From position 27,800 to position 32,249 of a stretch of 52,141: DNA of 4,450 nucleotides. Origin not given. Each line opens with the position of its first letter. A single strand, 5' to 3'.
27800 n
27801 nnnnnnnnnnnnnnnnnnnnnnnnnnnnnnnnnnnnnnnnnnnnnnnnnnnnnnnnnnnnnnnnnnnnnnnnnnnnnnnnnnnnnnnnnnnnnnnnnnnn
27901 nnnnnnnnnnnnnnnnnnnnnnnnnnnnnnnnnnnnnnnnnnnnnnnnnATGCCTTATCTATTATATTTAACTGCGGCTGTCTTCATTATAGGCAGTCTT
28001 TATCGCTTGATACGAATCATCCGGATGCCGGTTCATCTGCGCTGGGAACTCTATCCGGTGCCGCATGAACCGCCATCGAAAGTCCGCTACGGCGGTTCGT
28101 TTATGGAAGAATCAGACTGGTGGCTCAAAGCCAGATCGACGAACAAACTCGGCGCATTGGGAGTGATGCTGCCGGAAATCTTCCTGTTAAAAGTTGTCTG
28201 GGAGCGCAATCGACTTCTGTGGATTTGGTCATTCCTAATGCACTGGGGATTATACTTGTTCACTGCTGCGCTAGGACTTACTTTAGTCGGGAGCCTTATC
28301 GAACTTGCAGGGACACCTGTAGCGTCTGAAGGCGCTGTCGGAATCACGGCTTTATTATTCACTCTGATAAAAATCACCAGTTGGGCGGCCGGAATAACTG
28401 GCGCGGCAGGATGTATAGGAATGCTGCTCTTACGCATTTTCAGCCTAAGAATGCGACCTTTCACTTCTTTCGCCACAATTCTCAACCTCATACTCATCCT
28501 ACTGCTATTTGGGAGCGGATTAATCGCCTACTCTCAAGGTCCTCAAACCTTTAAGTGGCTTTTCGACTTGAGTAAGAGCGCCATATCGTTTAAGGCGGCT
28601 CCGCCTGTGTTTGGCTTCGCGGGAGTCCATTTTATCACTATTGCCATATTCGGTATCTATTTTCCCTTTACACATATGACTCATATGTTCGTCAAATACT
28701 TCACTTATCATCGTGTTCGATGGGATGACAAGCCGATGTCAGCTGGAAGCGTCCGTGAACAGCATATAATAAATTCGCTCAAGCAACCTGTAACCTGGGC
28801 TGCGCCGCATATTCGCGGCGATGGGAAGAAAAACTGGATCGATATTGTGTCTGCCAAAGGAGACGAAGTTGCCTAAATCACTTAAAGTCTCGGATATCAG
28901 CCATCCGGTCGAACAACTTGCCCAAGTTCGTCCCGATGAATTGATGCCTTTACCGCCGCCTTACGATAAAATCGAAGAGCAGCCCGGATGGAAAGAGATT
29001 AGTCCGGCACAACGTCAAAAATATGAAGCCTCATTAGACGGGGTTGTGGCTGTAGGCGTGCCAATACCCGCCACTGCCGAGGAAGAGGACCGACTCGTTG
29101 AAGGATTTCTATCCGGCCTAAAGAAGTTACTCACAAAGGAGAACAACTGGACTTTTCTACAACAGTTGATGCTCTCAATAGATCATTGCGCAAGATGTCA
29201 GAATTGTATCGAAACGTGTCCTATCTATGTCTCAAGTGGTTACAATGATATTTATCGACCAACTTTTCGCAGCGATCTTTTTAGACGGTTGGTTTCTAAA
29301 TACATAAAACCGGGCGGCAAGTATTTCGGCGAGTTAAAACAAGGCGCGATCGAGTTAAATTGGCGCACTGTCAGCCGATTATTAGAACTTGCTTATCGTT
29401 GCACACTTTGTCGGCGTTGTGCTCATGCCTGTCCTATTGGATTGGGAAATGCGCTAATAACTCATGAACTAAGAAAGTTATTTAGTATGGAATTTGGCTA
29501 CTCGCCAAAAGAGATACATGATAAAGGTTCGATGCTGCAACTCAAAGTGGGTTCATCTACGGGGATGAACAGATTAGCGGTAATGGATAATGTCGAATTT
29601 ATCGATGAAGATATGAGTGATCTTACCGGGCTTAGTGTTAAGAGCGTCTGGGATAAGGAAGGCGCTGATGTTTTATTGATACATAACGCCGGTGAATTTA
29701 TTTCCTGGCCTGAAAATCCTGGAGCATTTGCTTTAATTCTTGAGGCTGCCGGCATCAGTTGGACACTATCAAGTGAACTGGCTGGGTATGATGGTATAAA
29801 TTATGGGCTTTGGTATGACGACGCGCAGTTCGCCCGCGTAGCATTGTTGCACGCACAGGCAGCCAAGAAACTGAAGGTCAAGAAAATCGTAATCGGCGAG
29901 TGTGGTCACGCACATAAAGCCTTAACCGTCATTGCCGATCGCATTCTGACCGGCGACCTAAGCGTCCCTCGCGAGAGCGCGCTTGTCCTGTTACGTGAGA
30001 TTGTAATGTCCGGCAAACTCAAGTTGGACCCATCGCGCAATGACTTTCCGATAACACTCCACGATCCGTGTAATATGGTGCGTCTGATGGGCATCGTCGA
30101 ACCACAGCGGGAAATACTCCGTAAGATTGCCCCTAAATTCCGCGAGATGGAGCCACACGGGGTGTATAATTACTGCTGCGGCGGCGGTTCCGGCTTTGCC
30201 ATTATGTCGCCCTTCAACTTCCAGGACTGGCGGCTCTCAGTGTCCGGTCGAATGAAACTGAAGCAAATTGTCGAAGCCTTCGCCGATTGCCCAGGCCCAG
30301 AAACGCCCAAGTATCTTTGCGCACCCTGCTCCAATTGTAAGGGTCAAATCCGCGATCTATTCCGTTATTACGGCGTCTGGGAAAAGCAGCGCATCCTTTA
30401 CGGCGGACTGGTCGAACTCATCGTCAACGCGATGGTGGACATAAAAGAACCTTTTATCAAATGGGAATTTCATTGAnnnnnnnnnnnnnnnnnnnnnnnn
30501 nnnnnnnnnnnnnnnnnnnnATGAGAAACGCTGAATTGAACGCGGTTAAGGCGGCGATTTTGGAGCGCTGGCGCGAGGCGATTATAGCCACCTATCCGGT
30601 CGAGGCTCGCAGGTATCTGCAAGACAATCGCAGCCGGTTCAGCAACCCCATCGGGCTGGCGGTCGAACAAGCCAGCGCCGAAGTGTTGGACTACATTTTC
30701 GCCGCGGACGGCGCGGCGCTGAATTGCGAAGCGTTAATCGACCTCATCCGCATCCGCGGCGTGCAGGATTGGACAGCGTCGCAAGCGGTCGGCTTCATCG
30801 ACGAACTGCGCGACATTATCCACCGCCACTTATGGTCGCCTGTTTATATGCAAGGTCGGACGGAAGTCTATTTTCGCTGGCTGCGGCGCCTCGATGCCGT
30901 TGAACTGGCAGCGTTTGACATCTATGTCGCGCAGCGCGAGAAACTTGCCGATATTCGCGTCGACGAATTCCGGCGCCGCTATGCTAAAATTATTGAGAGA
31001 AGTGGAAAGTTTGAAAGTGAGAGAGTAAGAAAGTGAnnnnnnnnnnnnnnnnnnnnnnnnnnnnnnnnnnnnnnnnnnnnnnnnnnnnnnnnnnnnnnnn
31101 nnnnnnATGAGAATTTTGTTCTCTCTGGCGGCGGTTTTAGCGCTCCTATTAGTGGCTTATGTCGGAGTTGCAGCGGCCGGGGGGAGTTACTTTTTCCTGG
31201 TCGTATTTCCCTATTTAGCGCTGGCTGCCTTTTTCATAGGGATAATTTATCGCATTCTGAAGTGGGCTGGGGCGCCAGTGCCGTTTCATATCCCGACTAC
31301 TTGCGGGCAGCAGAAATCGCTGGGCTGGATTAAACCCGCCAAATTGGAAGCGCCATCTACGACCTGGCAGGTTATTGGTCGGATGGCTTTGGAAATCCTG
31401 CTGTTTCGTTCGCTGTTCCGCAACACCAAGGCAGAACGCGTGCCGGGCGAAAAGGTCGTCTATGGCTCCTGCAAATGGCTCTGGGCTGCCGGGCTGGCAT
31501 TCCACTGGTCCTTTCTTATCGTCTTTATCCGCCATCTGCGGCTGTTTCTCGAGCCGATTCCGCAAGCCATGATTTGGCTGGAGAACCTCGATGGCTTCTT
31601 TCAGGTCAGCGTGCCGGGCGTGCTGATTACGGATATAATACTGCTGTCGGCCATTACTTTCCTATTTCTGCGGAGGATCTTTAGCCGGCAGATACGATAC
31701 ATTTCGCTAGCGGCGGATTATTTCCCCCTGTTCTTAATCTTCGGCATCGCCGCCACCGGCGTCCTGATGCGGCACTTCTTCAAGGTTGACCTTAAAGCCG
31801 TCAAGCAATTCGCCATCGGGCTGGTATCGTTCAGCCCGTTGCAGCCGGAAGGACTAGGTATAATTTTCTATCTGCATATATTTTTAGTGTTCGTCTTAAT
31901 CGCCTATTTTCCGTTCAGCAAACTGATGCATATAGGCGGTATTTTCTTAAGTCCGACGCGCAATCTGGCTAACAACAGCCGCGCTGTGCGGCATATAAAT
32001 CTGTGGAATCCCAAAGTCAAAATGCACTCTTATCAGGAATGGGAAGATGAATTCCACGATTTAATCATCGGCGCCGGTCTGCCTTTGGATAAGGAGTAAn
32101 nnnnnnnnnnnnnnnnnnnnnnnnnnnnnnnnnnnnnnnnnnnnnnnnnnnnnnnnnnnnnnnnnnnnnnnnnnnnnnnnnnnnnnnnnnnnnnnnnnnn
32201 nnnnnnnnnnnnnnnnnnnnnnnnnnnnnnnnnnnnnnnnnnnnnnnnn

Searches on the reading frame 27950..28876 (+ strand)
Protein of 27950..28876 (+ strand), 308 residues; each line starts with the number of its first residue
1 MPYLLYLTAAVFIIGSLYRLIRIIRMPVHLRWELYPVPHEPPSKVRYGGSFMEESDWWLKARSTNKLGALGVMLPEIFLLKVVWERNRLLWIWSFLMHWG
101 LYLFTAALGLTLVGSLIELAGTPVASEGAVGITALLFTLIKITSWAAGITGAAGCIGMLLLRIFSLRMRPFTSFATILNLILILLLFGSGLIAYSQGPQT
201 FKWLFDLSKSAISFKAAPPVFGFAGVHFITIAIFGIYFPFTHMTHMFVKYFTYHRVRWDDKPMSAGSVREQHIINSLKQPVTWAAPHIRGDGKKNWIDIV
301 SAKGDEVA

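Call 4: search_protein_families(library=pfam, proteins=[window:27950-28876:+])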
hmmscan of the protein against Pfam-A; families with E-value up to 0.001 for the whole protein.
window:27950-28876:+ (308 aa): 1 family
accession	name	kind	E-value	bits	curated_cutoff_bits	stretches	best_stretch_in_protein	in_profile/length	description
PF02665.19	Nitrate_red_gam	-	0.00069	19.7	22.9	1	96-254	43-207/217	Nitrate reductase gamma subunit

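Call 8: search_protein_families(library=ncbifam, proteins=[window:27950-28876:+], max_evalue=0.01)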
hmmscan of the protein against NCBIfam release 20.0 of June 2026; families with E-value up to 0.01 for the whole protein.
window:27950-28876:+ (308 aa): 0 families

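Call 54: search_protein_families(library=pfam, proteins=[window:27950-28876:+], max_evalue=0.00001)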
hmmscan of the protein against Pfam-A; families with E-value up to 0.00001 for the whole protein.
window:27950-28876:+ (308 aa): 0 families

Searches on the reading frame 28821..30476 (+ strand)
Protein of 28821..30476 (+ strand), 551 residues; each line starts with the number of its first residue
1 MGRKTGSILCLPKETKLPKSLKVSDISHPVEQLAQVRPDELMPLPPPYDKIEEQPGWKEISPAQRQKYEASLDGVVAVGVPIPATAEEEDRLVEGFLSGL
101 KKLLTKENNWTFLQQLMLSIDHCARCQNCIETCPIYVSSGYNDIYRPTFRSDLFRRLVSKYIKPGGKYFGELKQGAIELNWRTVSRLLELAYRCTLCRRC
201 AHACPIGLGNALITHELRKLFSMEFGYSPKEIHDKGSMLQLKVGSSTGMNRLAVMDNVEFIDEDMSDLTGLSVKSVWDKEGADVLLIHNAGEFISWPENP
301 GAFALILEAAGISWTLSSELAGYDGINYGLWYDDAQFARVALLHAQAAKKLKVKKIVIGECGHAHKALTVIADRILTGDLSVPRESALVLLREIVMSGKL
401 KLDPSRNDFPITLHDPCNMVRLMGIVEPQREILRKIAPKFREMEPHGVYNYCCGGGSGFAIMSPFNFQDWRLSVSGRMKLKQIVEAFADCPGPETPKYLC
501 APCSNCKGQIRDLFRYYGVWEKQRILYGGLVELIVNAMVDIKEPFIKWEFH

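Call 4: search_protein_families(library=pfam, proteins=[window:28821-30476:+])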
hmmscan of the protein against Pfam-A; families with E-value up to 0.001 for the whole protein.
window:28821-30476:+ (551 aa): 4 families
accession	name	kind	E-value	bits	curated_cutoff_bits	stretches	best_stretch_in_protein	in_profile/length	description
PF13183.11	Fer4_8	-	1.9e-09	38.3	27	1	120-207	2-67/68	4Fe-4S dicluster domain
PF02754.22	CCG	-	2.1e-07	31.4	20.6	1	411-511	1-85/85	Cysteine-rich domain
PF13237.11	Fer4_10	-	8.9e-07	29.2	25.5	0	193-206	8-21/53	4Fe-4S dicluster domain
PF13484.11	Fer4_16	-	0.00031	21.9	30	0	122-137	1-16/66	4Fe-4S double cluster binding domain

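Call 8: search_protein_families(library=ncbifam, proteins=[window:28821-30476:+], max_evalue=0.01)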
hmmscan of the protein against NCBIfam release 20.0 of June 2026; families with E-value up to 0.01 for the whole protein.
window:28821-30476:+ (551 aa): 22 families
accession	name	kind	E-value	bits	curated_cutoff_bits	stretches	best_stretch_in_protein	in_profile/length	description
NF045796.1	DsrK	equivalog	5.7e-95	318.6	400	1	95-540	22-437/453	sulfate reduction electron transfer complex DsrMKJOP subunit DsrK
NF045724.1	ferredox_TmcB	equivalog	3.3e-51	174.2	735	1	115-526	35-420/430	electron transfer complex ferredoxin TmcB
NF045711.1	sulf_resp_HmcF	equivalog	6.2e-51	173.6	750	1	104-534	43-449/457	sulfate respiration complex iron-sulfur protein HmcF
NF045670.1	quin_L_LdhH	equivalog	3.2e-11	42.2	800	1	403-464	594-652/706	L-lactate dehydrogenase (quinone) large subunit LdhH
NF004898.0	PRK06259.1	equivalog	2.9e-09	36.1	385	1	401-459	369-425/488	fumarate reductase (CoM/CoB) subunit TfrB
TIGR00273.1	TIGR00273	equivalog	6.4e-08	31.9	444.8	1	165-273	312-422/432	LutB/LldF family L-lactate oxidation iron-sulfur protein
NF045663.1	diclust_near_Sec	equivalog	8.4e-06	24.1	530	0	389-458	513-583/759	pyridine nucleotide-disulfide oxidoreductase/dicluster-binding protein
NF008369.0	PRK11168.1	equivalog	1.5e-05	24.1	278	0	119-135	9-25/401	anaerobic glycerol-3-phosphate dehydrogenase subunit C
NF004545.0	PRK05888.3-1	equivalog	0.00013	21.7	229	0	193-234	107-147/154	NADH-quinone oxidoreductase subunit NuoI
NF008434.0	PRK11274.1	equivalog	0.00023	20.2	333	0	117-148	69-101/409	glycolate oxidase subunit GlcF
TIGR01971.1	NuoI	subfamily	0.00053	19.6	113.05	0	192-227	81-116/121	NADH-quinone oxidoreductase, chain I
NF045874.1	Vhu_polyferre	exception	0.00061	18.6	600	0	118-140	84-106/381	F420-non-reducing hydrogenase associated-polyferredoxin VhuB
NF038196.1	ferrodoxin_EFR1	subfamily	0.00072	19.7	75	0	121-134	184-197/242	EFR1 family ferrodoxin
TIGR04395.1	cutC_activ_rSAM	equivalog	0.0012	18.2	360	0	115-138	48-71/309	choline TMA-lyase-activating enzyme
NF040864.1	HgcB_ferredoxin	equivalog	0.0016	18.2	99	0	115-137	8-30/93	mercury methylation ferredoxin HgcB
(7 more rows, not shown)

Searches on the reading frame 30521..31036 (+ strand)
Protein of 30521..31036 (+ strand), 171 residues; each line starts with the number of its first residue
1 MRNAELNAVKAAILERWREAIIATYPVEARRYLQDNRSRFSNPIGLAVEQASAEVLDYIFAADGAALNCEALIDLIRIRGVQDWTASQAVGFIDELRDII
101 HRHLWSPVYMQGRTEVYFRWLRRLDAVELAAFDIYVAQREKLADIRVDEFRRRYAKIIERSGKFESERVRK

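Call 4: search_protein_families(library=pfam, proteins=[window:30521-31036:+])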
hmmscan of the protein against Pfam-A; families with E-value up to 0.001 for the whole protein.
window:30521-31036:+ (171 aa): 1 family
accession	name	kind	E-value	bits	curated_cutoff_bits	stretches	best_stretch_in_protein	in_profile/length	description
PF14361.12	RsbRD_N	-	2.7e-12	47.7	24.3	1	8-104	7-103/104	RsbT co-antagonist protein rsbRD N-terminal domain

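Call 54: search_protein_families(library=pfam, proteins=[window:30521-31036:+], max_evalue=0.00001)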
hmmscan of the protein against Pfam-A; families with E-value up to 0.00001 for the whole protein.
window:30521-31036:+ (171 aa): 1 family
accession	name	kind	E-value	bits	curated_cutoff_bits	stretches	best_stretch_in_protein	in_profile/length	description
PF14361.12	RsbRD_N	-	2.7e-12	47.7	24.3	1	8-104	7-103/104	RsbT co-antagonist protein rsbRD N-terminal domain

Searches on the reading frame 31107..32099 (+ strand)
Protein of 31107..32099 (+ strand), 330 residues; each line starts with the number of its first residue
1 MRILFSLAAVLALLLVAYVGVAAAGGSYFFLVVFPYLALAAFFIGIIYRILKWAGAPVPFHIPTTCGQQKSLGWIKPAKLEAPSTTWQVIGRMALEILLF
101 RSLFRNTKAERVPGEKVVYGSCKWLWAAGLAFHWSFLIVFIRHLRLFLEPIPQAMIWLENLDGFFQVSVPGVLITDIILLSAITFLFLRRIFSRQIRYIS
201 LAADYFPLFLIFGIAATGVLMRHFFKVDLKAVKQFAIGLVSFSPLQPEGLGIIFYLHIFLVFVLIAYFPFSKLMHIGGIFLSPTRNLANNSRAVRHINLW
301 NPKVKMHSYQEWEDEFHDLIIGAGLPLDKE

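Call 4: search_protein_families(library=pfam, proteins=[window:31107-32099:+])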
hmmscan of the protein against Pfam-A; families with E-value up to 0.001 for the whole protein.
window:31107-32099:+ (330 aa): 1 family
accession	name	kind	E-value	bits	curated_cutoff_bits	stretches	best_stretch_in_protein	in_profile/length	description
PF02665.19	Nitrate_red_gam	-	7.9e-17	62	22.9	1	122-276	41-199/217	Nitrate reductase gamma subunit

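Call 8: search_protein_families(library=ncbifam, proteins=[window:31107-32099:+], max_evalue=0.01)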
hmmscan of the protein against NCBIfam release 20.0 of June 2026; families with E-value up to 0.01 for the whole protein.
window:31107-32099:+ (330 aa): 4 families
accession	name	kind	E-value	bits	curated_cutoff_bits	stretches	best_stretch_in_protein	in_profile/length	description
NF038037.1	cytob_DsrM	equivalog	9.2e-150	498.2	300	1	10-329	1-320/320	sulfate reduction electron transfer complex DsrMKJOP subunit DsrM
TIGR00351.1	narI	equivalog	1.3e-08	35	105.55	1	127-278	50-208/225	respiratory nitrate reductase subunit gamma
NF045723.1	memb_anch_TmcC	equivalog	9.2e-05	22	240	1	137-225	74-166/218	TmcC family electron transfer complex membrane anchor subunit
NF038018.1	qmoC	equivalog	0.00046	19.8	300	1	134-276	229-351/360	quinone-interacting membrane-bound oxidoreductase complex subunit QmoC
